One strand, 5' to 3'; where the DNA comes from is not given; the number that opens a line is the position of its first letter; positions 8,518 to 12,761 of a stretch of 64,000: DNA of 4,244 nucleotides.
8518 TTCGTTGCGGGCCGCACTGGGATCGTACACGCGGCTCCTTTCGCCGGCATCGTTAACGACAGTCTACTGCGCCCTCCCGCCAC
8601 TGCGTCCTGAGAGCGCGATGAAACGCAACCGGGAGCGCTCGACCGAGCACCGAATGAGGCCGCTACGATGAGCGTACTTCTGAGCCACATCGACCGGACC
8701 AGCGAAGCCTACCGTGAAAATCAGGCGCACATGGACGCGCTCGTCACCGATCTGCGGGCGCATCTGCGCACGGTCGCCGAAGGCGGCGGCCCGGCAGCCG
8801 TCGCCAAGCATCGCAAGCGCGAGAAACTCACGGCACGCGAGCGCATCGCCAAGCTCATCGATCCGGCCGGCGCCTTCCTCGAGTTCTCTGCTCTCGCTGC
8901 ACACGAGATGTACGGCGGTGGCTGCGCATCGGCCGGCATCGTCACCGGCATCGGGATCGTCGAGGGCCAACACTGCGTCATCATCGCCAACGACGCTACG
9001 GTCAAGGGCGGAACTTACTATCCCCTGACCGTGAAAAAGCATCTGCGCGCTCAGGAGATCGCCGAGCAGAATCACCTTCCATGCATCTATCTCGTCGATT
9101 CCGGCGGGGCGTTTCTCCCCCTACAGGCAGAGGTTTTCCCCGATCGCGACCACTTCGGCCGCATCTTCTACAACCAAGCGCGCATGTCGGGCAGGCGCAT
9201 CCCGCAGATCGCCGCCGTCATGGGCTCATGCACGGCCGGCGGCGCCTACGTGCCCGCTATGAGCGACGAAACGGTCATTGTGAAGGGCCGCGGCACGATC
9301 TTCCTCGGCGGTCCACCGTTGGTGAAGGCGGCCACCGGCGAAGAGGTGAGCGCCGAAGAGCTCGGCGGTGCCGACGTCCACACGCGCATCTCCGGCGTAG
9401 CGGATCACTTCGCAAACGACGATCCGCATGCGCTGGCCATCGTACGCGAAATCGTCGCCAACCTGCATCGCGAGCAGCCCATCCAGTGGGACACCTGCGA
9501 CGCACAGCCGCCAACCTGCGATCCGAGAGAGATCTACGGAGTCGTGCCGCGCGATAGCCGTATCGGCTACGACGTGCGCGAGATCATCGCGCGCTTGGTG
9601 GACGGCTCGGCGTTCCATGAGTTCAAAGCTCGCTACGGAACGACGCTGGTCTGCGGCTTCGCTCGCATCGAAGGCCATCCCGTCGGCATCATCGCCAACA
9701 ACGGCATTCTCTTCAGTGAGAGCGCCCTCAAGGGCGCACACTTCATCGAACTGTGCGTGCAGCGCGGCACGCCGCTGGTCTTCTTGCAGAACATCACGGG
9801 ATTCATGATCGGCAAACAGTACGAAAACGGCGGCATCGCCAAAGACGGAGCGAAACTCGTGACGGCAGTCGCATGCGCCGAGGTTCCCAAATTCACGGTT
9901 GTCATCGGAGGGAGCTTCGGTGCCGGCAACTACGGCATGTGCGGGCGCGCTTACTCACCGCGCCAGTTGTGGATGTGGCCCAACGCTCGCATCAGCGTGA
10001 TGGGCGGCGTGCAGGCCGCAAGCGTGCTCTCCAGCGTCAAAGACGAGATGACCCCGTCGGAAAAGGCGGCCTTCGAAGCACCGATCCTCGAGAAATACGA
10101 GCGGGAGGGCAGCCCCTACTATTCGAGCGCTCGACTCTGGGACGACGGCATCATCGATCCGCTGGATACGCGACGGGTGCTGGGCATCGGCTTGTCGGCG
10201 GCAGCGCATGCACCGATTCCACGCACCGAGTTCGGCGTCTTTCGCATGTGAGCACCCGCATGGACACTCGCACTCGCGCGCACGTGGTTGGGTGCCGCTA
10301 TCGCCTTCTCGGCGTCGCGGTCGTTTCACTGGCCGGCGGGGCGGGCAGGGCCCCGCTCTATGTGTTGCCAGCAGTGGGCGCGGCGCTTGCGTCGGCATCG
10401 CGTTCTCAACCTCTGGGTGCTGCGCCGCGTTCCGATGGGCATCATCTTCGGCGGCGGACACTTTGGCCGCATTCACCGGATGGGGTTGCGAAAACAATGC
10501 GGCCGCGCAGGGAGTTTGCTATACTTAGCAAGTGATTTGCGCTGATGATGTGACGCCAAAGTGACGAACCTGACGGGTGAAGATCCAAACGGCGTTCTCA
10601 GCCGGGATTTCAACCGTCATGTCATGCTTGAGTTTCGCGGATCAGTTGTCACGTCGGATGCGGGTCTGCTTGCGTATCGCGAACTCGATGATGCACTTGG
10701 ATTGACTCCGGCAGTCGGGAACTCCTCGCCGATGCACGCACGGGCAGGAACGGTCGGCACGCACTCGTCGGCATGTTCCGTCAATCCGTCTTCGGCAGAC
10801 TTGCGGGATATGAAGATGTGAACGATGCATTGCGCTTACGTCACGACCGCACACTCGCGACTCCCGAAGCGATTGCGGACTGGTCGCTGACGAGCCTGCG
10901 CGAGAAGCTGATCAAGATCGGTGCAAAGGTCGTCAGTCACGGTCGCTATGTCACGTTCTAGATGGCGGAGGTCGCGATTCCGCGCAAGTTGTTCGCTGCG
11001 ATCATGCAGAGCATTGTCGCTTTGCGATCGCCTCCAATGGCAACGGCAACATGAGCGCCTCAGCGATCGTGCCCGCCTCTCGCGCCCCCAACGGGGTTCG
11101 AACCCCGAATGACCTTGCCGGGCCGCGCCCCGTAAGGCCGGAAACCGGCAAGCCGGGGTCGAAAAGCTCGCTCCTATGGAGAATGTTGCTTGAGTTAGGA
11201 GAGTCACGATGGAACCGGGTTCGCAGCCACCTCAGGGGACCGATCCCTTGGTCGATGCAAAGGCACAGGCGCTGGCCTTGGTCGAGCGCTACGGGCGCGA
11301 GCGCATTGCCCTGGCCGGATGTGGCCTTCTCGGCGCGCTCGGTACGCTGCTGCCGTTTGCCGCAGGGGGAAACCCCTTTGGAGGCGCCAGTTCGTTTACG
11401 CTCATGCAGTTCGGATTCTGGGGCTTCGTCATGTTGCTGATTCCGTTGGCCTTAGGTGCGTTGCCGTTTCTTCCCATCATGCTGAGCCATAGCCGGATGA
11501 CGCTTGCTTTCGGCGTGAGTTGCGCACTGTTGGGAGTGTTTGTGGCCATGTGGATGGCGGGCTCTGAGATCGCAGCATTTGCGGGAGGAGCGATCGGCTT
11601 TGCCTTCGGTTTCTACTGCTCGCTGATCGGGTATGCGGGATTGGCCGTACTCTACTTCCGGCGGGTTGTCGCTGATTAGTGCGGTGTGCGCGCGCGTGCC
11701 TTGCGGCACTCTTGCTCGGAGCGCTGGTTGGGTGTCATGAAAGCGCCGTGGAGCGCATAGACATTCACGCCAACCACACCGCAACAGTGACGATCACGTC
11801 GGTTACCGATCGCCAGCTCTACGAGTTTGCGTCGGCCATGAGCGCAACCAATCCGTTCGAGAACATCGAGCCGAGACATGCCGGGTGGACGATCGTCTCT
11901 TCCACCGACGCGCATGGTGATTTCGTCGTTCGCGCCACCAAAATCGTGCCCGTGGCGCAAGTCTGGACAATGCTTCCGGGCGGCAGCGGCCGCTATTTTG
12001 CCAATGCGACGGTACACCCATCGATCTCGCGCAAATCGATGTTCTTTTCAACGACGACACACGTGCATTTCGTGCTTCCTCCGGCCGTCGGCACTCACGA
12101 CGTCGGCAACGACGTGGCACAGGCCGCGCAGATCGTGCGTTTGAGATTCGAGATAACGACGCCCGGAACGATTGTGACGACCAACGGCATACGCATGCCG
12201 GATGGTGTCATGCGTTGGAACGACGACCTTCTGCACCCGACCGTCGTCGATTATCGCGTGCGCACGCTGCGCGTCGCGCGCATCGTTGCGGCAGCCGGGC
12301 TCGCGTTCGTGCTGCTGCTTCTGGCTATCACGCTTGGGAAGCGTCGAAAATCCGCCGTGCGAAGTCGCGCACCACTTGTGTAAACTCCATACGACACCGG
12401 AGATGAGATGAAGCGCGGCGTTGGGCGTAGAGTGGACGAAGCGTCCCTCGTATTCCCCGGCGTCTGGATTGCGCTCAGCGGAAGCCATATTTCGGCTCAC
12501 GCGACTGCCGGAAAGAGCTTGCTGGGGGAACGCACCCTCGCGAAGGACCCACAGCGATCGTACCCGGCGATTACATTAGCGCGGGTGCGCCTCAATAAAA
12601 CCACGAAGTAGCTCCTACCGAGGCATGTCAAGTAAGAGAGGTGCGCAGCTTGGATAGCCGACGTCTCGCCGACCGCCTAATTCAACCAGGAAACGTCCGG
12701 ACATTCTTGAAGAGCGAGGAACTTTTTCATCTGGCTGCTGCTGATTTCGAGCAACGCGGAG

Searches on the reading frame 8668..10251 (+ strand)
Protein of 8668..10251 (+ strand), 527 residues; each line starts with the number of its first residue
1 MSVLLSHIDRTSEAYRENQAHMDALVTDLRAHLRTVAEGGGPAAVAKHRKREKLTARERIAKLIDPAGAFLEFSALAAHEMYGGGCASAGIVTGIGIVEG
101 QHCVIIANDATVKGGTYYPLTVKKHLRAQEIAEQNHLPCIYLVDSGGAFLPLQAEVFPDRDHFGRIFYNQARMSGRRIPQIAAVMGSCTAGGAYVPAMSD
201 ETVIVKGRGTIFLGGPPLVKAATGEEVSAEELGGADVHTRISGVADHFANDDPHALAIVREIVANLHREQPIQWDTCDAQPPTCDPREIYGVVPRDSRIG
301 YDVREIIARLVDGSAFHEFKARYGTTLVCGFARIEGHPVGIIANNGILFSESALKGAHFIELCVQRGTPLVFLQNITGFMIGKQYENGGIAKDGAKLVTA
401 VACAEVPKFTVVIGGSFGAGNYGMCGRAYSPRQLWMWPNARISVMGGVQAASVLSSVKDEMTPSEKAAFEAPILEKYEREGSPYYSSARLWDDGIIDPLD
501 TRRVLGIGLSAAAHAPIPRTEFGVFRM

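Call 3: search_protein_families(library=pfam, proteins=[window:8668-10251:+], max_evalue=1)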
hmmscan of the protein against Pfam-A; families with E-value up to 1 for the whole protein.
window:8668-10251:+ (527 aa): 3 families
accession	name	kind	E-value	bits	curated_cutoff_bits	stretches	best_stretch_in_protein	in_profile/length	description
PF01039.27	Carboxyl_trans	-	1.6e-154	515.6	22.3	1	47-517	1-483/493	Carboxyl transferase domain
PF03255.19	ACCA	-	2.8e-12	46.9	23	2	89-205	92-213/310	Acetyl co-enzyme A carboxylase carboxyltransferase-like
PF06833.16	MdcE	-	0.00024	21.3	32.7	1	364-481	24-142/196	Malonate decarboxylase gamma subunit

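Call 27: find_related_loci(query=window:8668-10251:+, collection=genome_contigs, flank=10000)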
Query window:8668-10251:+ (527 aa) in genome_contigs; peptide patterns used: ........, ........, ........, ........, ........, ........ (x = any residue, [..] = any of these).
600 stretches matched a pattern (row limit reached: there are more); 599 encode a relative of the query (tblastn E <= 1e-3); the best 80 are kept; 80 distinct loci.
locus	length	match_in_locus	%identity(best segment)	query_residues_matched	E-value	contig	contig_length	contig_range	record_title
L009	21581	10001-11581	82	1-527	0e+0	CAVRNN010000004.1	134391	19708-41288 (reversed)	MAG: Candidatus Eremiobacteraeota bacterium isolate MFD01248.bin.1.77 genome assembly, contig: contig_25308, whole genom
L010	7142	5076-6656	81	1-527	0e+0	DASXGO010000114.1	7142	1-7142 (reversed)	MAG TPA_asm: Candidatus Cybelea sp. isolate SMAG_U5167 k141_2274911, whole genome shotgun sequence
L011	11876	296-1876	80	1-527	0e+0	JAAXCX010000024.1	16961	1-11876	Vulcanimicrobiota bacterium isolate bin6B Ga0299742_124, whole genome shotgun sequence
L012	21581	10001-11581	81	1-527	0e+0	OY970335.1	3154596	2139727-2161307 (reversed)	MAG: Candidatus Eremiobacteraeota bacterium isolate MFD10064.bin.c.2 genome assembly, chromosome: 1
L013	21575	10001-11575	81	1-525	0e+0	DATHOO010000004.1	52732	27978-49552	MAG TPA_asm: Candidatus Acidiferrales bacterium isolate SMAG_U12686 k141_4616300, whole genome shotgun sequence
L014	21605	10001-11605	73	1-527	0e+0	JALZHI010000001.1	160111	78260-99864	MAG: Chloroflexota bacterium isolate PEA bin13 SC8833_NODE_1_length_160111_cov_1.544386, whole genome shotgun sequence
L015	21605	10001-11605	73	1-527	0e+0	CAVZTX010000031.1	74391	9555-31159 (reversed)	MAG: uncultured Chloroflexia bacterium isolate MFD09603.bin.3.290 genome assembly, contig: contig_59115, whole genome sh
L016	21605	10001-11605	72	1-527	0e+0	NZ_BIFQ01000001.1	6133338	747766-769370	Dictyobacter aurantiacus strain S27 sequence1, whole genome shotgun sequence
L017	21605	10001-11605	71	1-527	0e+0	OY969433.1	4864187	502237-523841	MAG: uncultured Chloroflexia bacterium isolate MFD00008.bin.1.123 genome assembly, chromosome: 1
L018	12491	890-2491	72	4-527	0e+0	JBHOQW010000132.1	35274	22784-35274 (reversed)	MAG: Dehalococcoidia bacterium isolate A0_35 coassembly_Ak141_265042, whole genome shotgun sequence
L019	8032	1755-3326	72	4-527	0e+0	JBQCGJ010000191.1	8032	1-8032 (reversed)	MAG: Gaiellales bacterium isolate bin260 k141_3290331, whole genome shotgun sequence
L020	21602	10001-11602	72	3-527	0e+0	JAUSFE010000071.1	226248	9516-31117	MAG: Dehalococcoidia bacterium isolate E14_maxbin.284_sub E14_k141_98489, whole genome shotgun sequence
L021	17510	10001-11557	72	1-527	0e+0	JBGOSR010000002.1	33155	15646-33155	MAG: Gaiellaceae bacterium isolate OBJ_0618_7090110_182 k141_2386567_length_33155_cov_12.5901, whole genome shotgun sequ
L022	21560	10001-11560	73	1-527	0e+0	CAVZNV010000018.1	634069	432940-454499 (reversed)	MAG: uncultured Actinomycetes bacterium isolate MFD05521.bin.2.29 genome assembly, contig: contig_51762, whole genome sh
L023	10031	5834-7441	71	1-527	0e+0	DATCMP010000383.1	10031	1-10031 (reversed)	MAG TPA_asm: Thermomicrobiales bacterium isolate SMAG_U7152 k141_16390, whole genome shotgun sequence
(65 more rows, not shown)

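Call 72: search_protein_families(library=pfam, proteins=[L009:11604-12308:-, L009:12326-13720:-, L009:13401-14138:-, L009:14135-14929:-], max_evalue=0.001)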
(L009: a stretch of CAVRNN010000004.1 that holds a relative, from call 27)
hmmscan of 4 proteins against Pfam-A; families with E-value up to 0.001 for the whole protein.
L009:11604-12308:- (234 aa): 0 families

L009:12326-13720:- (464 aa): 7 families
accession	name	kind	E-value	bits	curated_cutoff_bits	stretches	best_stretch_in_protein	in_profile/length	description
PF00326.27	Peptidase_S9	-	1.4e-08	34.9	22.6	1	310-362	46-98/213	Prolyl oligopeptidase family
PF00756.26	Esterase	-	6.2e-07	29.9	22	1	245-363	8-150/251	Putative esterase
PF12146.15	Hydrolase_4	-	1.8e-05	24.6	27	0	305-368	55-116/239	Serine aminopeptidase, S33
PF02230.22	Abhydrolase_2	-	7.4e-05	23.1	23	1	324-422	101-201/217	Phospholipase/Carboxylesterase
PF12697.13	Abhydrolase_6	-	0.00021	22.5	26.3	1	264-438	1-145/217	Alpha/beta hydrolase family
PF10503.15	Esterase_PHB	-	0.00025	20.8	23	0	248-372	4-141/219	Esterase PHB depolymerase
PF01738.24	DLH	-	0.00058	19.9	21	1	315-420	84-186/217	Dienelactone hydrolase family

L009:13401-14138:- (245 aa): 1 family
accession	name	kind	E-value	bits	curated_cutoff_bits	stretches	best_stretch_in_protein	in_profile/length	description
PF00174.25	Oxidored_molyb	-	2.3e-36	125.3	24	1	85-220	10-161/169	Oxidoreductase molybdopterin binding domain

L009:14135-14929:- (264 aa): 1 family
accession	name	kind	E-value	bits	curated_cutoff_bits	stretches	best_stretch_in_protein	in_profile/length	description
PF01292.26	Ni_hydr_CYTB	-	6.4e-23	81.9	30.1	1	13-259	1-179/179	Prokaryotic cytochrome b561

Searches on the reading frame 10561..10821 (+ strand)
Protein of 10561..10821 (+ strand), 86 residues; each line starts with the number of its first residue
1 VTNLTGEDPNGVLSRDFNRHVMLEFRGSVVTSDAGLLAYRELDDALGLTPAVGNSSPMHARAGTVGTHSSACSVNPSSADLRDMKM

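Call 3: search_protein_families(library=pfam, proteins=[window:10561-10821:+], max_evalue=1)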
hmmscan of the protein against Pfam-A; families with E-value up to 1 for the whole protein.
window:10561-10821:+ (86 aa): 1 family
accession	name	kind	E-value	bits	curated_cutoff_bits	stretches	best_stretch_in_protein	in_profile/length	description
PF13701.12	DDE_Tnp_1_4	-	8.9e-06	24.6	34.7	1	14-53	2-41/435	Transposase DDE domain group 1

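Call 4: search_protein_families(library=ncbifam, proteins=[window:10561-10821:+], max_evalue=1)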
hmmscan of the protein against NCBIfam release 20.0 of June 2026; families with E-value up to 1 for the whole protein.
window:10561-10821:+ (86 aa): 2 families
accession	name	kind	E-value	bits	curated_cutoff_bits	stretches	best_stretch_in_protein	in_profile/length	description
NF033539.1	transpos_IS1380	equivalog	0.0014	17.3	180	1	23-62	2-41/419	IS1380 family transposase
NF010707.0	PRK14109.1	equivalog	0.047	11.7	625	1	21-50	561-590/1010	bifunctional [glutamine synthetase] adenylyltransferase/[glutamine synthetase]-adenylyl-L-tyrosine phosphorylase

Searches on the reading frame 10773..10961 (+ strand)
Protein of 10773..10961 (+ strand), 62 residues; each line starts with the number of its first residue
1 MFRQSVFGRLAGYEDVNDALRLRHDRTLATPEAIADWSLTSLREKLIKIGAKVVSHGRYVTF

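Call 3: search_protein_families(library=pfam, proteins=[window:10773-10961:+], max_evalue=1)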
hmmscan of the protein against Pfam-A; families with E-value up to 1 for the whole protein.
window:10773-10961:+ (62 aa): 1 family
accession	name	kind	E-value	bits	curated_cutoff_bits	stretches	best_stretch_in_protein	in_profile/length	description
PF13701.12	DDE_Tnp_1_4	-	8.9e-12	44.4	34.7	2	26-62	374-411/435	Transposase DDE domain group 1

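Call 4: search_protein_families(library=ncbifam, proteins=[window:10773-10961:+], max_evalue=1)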
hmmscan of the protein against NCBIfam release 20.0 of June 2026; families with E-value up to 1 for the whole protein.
window:10773-10961:+ (62 aa): 2 families
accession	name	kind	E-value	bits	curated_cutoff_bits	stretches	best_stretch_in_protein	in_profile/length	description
NF033539.1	transpos_IS1380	equivalog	6.6e-11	41.5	180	2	27-61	377-412/419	IS1380 family transposase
NF008089.0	PRK10829.1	equivalog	0.06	12.3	516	1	3-49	190-235/375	ribonuclease D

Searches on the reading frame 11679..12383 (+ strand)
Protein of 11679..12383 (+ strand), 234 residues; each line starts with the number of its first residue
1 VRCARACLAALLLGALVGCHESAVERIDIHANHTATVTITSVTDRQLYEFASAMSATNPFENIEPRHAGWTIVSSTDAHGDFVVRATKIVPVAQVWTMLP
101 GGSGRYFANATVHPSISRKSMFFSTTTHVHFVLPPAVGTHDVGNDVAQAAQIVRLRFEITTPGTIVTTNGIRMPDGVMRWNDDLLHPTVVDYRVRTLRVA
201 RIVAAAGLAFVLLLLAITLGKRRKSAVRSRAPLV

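Call 3: search_protein_families(library=pfam, proteins=[window:11679-12383:+], max_evalue=1)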
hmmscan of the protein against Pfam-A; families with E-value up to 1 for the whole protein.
window:11679-12383:+ (234 aa): 1 family
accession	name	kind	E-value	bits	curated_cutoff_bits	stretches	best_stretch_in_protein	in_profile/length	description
PF21946.1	LppM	-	0.021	15.5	27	1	150-183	108-140/153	LppM domain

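Call 4: search_protein_families(library=ncbifam, proteins=[window:11679-12383:+], max_evalue=1)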
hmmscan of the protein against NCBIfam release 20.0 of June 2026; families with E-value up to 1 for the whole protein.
window:11679-12383:+ (234 aa): 0 families

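Call 43: search_protein_families(library=padloc, proteins=[window:11679-12383:+], max_evalue=0.1)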
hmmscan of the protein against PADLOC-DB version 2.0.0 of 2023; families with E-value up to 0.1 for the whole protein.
window:11679-12383:+ (234 aa): 0 families

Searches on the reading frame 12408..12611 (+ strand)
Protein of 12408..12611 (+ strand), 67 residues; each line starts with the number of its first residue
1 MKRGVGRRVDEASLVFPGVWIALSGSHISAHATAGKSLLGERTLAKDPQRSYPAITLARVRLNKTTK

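Call 43: search_protein_families(library=padloc, proteins=[window:12408-12611:+], max_evalue=0.1)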
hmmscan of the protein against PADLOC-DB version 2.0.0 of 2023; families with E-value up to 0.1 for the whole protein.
window:12408-12611:+ (67 aa): 0 families

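Call 70: search_protein_families(library=pfam, proteins=[window:12408-12611:+], max_evalue=1)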
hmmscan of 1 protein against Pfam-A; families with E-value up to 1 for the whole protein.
window:12408-12611:+ (67 aa): 0 families
